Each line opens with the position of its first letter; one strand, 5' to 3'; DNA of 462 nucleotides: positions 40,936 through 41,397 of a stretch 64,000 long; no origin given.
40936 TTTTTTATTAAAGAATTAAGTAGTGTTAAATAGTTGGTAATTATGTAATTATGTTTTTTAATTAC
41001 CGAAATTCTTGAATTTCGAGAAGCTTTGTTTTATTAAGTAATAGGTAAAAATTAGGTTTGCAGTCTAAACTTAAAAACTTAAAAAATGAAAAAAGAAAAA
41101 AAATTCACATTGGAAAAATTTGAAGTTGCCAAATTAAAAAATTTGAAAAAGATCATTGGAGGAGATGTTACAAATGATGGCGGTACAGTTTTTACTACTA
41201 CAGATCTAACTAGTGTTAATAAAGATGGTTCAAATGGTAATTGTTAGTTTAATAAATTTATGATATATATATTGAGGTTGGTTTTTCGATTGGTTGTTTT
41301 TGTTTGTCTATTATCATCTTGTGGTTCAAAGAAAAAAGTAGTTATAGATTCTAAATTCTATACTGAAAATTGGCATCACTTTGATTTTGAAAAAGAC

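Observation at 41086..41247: Unannotated 53-aa precursor: Lys-rich GG leader plus anionic Thr-rich core ending in Cys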

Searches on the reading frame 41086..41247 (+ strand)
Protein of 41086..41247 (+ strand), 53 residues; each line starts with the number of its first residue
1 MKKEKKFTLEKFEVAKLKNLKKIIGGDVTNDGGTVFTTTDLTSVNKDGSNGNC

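Call 6: search_protein_families(library=ncbifam, proteins=[window:41086-41247:+], max_evalue=1)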
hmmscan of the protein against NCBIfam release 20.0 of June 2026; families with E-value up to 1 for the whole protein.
window:41086-41247:+ (53 aa): 3 families
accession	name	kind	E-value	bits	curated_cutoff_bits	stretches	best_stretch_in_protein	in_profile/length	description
TIGR04149.1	GG_sam_targ_CFB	domain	0.013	15.4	25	1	1-34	1-37/43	TIGR04149 family rSAM-modified RiPP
NF033214.1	ComC_Streptocco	equivalog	0.079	12.6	50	1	8-28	6-26/41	competence-stimulating peptide ComC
NF005592.0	PRK07322.1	subfamily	0.19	11.1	143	1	2-41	103-142/180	adenine phosphoribosyltransferase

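Call 7: search_protein_families(library=pfam, proteins=[window:41086-41247:+], max_evalue=10)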
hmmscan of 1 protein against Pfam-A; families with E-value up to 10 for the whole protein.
window:41086-41247:+ (53 aa): 2 families
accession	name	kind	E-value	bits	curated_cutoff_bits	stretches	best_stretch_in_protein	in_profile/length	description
PF19154.5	DUF5836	-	0.043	14.3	25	1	11-33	2-23/38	Family of unknown function (DUF5836)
PF03047.20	ComC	-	0.21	11.8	20.4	1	1-27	1-25/31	COMC family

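Call 9: find_homologous_proteins(query=window:41086-41247:+, max_evalue=10)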
Query window:41086-41247:+ (53 aa): 23 proteins with E <= 10 among 23 candidates.
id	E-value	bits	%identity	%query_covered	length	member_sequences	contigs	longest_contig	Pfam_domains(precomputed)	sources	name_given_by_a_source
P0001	2.2e-25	104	96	100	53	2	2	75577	-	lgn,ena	-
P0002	3.3e-14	69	75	100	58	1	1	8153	-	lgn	-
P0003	2.3e-13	66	85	74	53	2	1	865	-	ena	-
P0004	1.5e-12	64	87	74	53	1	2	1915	-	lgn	-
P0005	6.1e-12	62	85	49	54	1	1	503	-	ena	-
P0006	2.9e-11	60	63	96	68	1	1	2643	-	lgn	-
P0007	6.9e-11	59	69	100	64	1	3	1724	-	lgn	-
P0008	7.8e-11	59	69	94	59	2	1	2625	-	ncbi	-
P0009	4.5e-9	53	61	92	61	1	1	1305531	-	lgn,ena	-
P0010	8.5e-9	52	57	96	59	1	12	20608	-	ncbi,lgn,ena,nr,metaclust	ncbi:MAG: hypothetical protein A3G95_07500 [Flavobacteria bacterium RIFCSPLOWO2_12_FULL_31_7]|nr:MAG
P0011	7.4e-7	46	71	53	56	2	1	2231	-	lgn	-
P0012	7.6e-7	46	93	51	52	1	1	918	-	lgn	-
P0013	1.6e-6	45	58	100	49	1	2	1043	-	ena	-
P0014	7.3e-6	43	50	75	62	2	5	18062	-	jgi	jgi:hypothetical protein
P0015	7.6e-6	43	81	58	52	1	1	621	-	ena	-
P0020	5.3e-5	40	60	81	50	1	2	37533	-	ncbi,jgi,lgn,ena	jgi:hypothetical protein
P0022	2.0e-4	39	63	77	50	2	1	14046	-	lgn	-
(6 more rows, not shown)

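Call 12: find_encoding_contigs(protein=P0001, flank=10000, max_places=3)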
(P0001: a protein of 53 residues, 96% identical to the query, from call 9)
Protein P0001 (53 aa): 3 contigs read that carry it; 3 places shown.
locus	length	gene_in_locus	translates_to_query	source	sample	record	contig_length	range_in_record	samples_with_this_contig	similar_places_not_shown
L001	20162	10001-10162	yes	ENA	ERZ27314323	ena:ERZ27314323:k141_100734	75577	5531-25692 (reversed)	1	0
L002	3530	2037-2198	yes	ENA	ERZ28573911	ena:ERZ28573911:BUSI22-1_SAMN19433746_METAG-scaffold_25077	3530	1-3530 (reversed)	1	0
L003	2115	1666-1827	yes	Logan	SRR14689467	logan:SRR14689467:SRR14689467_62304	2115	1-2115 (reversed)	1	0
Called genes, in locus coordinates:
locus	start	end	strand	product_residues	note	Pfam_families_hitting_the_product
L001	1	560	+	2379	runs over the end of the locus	PF14349:SprA_N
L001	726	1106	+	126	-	PF01597:GCV_H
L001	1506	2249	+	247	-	PF01791:DeoC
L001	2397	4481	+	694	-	-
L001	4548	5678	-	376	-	-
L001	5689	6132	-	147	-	-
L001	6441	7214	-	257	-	-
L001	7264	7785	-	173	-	-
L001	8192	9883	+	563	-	PF12833:HTH_18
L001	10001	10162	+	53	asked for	-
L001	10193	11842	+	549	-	PF00082:Peptidase_S8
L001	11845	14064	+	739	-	PF04738:Lant_dehydr_N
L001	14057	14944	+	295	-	PF14028:Lant_dehydr_C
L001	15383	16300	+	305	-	PF01040:UbiA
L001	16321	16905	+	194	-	PF00510:COX3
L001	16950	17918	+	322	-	PF00510:COX3 (weak)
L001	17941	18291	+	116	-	PF03626:COX4_pro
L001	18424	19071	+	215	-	-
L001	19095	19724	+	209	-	PF00578:AhpC-TSA (weak), PF02630:SCO1-SenC, PF08534:Redoxin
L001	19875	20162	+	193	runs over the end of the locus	PF04238:DUF420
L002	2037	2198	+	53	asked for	-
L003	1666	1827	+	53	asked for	-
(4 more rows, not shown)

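Call 13: find_encoding_contigs(protein=P0009, flank=10000, max_places=3)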
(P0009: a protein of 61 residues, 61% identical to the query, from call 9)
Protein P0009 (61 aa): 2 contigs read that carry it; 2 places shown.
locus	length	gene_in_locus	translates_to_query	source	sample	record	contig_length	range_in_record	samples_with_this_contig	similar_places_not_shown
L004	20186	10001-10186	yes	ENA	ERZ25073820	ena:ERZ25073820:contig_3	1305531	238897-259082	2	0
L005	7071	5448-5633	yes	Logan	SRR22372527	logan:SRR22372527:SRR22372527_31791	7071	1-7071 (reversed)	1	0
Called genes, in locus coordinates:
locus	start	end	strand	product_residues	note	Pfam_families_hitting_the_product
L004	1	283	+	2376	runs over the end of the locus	PF14349:SprA_N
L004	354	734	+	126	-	PF01597:GCV_H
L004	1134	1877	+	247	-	PF01791:DeoC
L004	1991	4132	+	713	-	-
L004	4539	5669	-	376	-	-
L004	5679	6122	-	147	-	-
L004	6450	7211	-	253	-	-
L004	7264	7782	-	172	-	-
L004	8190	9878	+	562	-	PF12833:HTH_18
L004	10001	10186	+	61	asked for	-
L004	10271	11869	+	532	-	PF00082:Peptidase_S8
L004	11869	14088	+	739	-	PF04738:Lant_dehydr_N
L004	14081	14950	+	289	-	PF14028:Lant_dehydr_C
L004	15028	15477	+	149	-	-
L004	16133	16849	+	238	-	PF01040:UbiA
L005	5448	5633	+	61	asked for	-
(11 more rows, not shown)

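Call 14: find_encoding_contigs(protein=P0020, flank=10000, max_places=2)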
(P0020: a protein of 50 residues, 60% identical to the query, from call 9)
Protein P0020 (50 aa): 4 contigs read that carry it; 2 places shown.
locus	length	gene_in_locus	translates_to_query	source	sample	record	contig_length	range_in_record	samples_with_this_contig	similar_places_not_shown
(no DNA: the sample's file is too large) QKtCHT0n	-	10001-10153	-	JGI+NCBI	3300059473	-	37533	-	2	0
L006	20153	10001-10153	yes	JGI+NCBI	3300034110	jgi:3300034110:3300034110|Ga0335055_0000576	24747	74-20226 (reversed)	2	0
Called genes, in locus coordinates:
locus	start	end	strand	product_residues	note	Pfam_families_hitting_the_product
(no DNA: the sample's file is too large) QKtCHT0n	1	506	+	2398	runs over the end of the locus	PF14349:SprA_N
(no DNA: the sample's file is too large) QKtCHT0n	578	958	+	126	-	PF01597:GCV_H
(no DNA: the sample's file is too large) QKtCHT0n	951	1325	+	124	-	PF04892:VanZ-LLP1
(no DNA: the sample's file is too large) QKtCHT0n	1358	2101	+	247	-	PF01791:DeoC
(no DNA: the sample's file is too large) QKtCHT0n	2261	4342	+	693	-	-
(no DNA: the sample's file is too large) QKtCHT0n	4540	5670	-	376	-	-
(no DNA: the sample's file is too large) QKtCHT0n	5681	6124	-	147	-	-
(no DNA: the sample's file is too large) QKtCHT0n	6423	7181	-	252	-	PF01963:TraB_PrgY_gumN (faint)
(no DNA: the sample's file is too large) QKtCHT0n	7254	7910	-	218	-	-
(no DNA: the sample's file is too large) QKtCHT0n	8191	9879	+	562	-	PF12833:HTH_18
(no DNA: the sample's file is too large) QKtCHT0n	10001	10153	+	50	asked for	-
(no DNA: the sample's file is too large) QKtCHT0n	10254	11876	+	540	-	PF00082:Peptidase_S8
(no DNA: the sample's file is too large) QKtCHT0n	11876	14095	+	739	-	PF04738:Lant_dehydr_N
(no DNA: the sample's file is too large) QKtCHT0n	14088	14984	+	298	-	PF14028:Lant_dehydr_C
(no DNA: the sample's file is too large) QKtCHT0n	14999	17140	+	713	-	PF02897:Peptidase_S9_N, PF00326:Peptidase_S9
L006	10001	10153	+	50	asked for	-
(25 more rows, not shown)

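Call 15: find_encoding_contigs(protein=P0014, flank=10000, max_places=2)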
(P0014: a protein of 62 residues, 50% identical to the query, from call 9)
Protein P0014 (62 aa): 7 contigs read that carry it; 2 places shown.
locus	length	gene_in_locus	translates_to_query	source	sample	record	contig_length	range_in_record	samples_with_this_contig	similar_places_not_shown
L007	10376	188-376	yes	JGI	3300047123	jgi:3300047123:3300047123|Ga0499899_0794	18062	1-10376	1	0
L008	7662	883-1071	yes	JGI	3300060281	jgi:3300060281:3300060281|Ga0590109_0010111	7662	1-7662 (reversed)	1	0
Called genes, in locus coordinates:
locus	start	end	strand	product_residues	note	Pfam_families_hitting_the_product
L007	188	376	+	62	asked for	-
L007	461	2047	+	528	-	PF00082:Peptidase_S8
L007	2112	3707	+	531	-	PF00082:Peptidase_S8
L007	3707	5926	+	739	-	PF04738:Lant_dehydr_N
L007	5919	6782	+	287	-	PF14028:Lant_dehydr_C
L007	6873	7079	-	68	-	-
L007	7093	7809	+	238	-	PF01040:UbiA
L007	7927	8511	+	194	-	PF00510:COX3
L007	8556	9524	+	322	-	PF00510:COX3 (weak)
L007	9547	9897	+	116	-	PF03626:COX4_pro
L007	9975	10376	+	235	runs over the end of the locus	-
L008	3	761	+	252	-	?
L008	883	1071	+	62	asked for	-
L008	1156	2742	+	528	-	PF00082:Peptidase_S8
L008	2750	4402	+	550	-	PF00082:Peptidase_S8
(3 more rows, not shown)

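Call 16: find_encoding_contigs(protein=P0010, flank=10000, max_places=2)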
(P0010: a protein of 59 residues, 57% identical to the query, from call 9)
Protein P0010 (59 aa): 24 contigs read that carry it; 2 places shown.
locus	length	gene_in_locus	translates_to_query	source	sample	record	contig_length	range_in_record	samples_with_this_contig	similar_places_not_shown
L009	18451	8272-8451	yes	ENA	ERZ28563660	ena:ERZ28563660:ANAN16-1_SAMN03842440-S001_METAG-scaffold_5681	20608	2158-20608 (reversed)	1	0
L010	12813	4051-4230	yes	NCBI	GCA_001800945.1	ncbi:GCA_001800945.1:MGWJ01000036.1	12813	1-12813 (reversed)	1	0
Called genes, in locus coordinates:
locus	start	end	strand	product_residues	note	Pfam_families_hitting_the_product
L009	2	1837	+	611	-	?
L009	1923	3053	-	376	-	-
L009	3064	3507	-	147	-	-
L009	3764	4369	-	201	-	-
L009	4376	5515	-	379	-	PF00077:RVP (faint), PF13650:Asp_protease_2 (weak), PF13975:gag-asp_proteas (weak)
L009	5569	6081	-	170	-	-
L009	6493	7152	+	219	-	-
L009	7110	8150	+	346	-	PF12833:HTH_18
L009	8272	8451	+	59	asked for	-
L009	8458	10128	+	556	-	PF00082:Peptidase_S8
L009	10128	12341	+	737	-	PF04738:Lant_dehydr_N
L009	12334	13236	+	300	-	PF14028:Lant_dehydr_C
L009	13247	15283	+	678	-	-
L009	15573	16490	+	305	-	PF01040:UbiA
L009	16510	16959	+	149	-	-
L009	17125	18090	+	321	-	PF00510:COX3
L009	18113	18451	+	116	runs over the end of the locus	PF03626:COX4_pro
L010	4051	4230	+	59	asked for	-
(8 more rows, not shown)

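Call 17: find_encoding_contigs(protein=P0022, flank=10000, max_places=2)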
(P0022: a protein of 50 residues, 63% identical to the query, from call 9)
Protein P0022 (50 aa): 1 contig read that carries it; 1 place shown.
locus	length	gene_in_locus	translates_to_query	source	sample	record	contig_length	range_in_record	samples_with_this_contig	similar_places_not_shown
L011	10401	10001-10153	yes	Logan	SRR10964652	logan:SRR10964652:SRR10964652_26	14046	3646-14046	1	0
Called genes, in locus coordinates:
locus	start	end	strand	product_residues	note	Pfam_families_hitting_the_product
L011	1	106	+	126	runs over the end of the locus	PF01597:GCV_H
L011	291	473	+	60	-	PF04892:VanZ-LLP1 (weak)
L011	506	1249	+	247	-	PF01791:DeoC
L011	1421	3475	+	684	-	-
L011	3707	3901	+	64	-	-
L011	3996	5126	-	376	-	-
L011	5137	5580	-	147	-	-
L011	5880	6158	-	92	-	-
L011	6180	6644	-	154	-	-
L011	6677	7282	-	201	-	-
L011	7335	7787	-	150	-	-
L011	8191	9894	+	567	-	PF12833:HTH_18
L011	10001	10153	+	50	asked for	-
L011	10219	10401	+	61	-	?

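Call 35: search_protein_families(library=pfam, proteins=[L009:13247-15283:+], max_evalue=0.001)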
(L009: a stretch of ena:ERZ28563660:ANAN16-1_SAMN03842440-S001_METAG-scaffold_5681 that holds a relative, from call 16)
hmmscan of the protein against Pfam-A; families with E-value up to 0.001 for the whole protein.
L009:13247-15283:+ (678 aa): 2 families
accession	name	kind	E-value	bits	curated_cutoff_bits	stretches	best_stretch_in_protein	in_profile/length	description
PF00326.27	Peptidase_S9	-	6e-39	134.2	22.6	1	506-664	12-170/213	Prolyl oligopeptidase family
PF02897.21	Peptidase_S9_N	-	4.5e-23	82.1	24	1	27-430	8-407/414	Prolyl oligopeptidase, N-terminal beta-propeller domain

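Call 72: search_protein_representatives(alignment_id=A1)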
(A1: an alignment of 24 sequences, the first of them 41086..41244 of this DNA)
Query: 24 sequences, 55 profile positions. Proteins with E-value up to 0.001 (for the whole library): 182; up to 1e-10: 6; up to 1e-30: 0. The best 150 are listed.
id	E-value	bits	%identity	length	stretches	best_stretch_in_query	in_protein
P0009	2.4e-21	91.6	-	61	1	1-55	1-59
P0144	4.0e-17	78.1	-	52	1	1-55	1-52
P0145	2.2e-14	69.3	-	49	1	1-55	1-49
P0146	4.2e-12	62.0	-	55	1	1-55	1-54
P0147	4.3e-11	58.8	-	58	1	3-55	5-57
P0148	5.5e-11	58.5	-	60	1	3-55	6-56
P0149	2.0e-10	56.6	-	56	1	2-55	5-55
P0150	2.9e-10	56.1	-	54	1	1-55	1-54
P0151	3.7e-10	55.8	-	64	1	2-55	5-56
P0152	4.9e-10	55.4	-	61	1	3-55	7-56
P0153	5.0e-10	55.4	-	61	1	1-53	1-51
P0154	1.2e-09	54.1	-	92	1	3-45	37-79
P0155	8.4e-09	51.5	-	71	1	1-55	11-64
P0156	9.9e-09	51.2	-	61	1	4-47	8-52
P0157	1.2e-08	51.0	-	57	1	5-36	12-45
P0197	1.4e-06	44.3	-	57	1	4-47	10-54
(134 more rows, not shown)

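Call 74: find_encoding_contigs(protein=P0197, flank=8000, max_places=2)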
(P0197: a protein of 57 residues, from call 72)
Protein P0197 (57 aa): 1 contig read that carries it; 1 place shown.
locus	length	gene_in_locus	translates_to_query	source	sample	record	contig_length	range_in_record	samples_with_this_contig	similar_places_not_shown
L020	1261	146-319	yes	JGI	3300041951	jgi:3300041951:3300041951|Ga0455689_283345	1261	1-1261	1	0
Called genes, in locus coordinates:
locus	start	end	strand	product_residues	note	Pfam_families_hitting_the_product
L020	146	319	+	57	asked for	-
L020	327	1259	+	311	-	?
